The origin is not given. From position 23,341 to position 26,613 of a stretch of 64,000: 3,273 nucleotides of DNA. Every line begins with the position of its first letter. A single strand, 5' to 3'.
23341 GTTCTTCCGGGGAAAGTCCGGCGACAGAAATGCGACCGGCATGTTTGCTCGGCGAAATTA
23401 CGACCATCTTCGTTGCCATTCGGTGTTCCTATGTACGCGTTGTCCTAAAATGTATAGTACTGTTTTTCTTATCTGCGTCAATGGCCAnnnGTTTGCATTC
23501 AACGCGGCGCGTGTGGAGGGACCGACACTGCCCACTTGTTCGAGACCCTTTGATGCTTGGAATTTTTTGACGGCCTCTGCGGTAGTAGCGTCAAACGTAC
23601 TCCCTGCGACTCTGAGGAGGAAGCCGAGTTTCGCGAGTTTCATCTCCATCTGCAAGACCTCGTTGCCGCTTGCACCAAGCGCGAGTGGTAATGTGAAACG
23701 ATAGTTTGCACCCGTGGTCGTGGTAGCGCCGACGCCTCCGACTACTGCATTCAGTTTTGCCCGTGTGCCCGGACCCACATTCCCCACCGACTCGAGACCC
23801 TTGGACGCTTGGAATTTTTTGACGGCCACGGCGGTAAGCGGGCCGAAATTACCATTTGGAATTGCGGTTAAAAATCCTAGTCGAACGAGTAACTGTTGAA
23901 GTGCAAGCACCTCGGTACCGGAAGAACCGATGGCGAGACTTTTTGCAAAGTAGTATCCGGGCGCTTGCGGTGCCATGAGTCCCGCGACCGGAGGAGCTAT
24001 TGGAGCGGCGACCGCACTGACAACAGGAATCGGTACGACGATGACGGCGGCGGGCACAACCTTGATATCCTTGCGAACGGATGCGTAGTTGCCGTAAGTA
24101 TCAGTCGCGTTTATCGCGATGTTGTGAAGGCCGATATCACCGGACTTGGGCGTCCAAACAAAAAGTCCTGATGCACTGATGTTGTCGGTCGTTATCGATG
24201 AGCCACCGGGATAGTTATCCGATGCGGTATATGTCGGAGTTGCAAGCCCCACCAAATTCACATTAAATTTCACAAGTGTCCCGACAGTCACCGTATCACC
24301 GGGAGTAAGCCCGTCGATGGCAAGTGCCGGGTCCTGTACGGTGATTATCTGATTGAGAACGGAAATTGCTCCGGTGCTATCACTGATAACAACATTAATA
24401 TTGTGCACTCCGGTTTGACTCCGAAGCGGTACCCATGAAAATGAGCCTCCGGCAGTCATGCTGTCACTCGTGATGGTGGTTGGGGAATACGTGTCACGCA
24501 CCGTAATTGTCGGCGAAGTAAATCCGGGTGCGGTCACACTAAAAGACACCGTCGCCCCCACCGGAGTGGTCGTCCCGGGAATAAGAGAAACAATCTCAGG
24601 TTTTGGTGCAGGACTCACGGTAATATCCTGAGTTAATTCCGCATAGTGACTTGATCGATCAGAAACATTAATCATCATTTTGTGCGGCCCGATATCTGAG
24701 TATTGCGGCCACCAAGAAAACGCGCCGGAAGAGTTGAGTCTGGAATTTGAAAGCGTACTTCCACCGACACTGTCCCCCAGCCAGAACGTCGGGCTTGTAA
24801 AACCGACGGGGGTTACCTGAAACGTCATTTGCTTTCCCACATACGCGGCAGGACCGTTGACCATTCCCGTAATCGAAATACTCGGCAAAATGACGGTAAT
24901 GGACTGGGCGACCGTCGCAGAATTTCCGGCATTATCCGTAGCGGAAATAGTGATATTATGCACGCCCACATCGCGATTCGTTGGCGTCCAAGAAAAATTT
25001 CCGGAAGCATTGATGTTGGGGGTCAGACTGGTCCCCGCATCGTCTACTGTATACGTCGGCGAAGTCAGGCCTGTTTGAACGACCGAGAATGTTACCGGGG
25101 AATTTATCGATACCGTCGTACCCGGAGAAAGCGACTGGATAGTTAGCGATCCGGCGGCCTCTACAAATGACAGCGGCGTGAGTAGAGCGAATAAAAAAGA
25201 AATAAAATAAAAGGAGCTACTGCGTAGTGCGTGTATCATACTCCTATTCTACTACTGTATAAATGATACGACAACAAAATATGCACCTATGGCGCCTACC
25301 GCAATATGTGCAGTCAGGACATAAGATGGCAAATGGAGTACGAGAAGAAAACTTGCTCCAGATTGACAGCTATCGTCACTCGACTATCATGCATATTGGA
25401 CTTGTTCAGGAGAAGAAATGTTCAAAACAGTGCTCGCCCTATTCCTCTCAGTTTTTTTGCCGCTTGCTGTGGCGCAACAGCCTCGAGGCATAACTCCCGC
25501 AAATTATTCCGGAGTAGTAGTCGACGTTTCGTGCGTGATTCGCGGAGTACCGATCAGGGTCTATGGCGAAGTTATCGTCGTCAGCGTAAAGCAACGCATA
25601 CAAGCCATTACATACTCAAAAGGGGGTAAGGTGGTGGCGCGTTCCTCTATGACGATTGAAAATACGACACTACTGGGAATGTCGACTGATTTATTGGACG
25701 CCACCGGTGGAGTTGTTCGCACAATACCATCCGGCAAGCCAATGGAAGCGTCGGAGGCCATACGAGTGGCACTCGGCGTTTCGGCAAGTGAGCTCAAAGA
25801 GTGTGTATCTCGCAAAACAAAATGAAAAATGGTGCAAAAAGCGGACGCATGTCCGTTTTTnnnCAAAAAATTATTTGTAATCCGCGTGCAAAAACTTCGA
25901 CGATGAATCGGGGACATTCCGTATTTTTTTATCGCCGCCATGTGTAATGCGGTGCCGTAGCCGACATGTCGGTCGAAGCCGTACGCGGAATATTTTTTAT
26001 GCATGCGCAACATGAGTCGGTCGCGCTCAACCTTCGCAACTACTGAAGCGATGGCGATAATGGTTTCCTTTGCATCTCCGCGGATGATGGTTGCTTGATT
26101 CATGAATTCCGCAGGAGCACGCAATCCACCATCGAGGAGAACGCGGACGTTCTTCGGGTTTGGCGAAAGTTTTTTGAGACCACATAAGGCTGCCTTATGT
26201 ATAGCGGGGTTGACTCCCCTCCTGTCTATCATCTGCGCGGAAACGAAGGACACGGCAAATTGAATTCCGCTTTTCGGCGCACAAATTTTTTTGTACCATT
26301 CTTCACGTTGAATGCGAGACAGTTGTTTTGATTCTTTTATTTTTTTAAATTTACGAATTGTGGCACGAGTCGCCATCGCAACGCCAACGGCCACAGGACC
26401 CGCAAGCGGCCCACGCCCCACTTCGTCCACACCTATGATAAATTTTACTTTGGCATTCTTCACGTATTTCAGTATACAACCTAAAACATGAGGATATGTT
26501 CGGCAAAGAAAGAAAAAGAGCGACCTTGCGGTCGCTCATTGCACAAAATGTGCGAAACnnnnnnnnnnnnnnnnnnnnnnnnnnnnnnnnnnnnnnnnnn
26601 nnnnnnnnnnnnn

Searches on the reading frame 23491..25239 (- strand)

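Call 10: search_protein_families(library=pfam, proteins=[window:23491-25239:-], max_evalue=0.01)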
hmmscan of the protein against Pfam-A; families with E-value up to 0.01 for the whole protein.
window:23491-25239:- (583 aa): 5 families
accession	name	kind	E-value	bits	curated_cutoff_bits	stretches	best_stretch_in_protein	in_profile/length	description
PF01471.23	PG_binding_1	-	3.5e-25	88.4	23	2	440-496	1-57/57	Putative peptidoglycan binding domain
PF05345.18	He_PIG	-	9.1e-11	42.5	24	2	38-116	8-95/96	Putative Ig domain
PF19077.6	Big_13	-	1.2e-05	26.1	27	1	62-116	44-100/102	Bacterial Ig-like domain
PF17963.7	Big_9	-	0.00028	22.1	23.6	0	42-115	12-89/89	Bacterial Ig domain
PF16450.11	Prot_ATP_ID_OB_C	-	0.0045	17.2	23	0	25-47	24-46/56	Proteasomal ATPase OB C-terminal domain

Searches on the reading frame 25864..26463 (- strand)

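Call 10: search_protein_families(library=pfam, proteins=[window:25864-26463:-], max_evalue=0.01)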
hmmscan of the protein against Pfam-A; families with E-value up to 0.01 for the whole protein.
window:25864-26463:- (200 aa): 1 family
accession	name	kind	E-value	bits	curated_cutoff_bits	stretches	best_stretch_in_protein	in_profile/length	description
PF01351.25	RNase_HII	-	1.7e-34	119.9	25.8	1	10-193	1-198/199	Ribonuclease HII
